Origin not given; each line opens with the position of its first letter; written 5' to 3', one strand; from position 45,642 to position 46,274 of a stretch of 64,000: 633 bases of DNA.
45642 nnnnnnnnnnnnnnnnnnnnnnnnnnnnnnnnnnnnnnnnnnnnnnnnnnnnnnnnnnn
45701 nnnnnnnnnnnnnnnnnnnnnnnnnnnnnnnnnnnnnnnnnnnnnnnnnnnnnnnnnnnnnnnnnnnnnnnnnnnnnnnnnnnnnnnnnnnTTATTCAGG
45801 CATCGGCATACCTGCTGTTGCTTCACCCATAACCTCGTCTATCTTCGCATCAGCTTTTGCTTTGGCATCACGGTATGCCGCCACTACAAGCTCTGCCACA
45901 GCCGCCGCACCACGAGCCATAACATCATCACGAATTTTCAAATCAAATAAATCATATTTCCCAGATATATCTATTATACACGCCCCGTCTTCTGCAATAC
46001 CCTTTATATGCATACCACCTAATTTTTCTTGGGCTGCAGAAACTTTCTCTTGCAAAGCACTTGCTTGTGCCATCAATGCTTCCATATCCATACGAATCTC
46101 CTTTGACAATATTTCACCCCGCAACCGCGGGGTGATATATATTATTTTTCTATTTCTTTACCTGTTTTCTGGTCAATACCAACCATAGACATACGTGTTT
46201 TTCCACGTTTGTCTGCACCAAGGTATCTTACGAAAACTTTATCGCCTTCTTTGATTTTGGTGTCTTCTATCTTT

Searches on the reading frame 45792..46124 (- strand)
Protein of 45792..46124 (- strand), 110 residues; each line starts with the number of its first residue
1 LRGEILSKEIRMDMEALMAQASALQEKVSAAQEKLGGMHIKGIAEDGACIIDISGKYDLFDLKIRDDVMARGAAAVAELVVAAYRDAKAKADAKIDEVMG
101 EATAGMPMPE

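Call 76: search_protein_families(library=pfam, proteins=[window:45792-46124:-], max_evalue=0.001)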
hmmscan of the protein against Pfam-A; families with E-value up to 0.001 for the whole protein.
window:45792-46124:- (110 aa): 1 family
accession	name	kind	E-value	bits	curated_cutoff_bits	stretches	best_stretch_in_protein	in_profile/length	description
PF02575.21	YbaB_DNA_bd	-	1.9e-16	60.4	25.5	1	18-106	1-90/91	YbaB/EbfC DNA-binding family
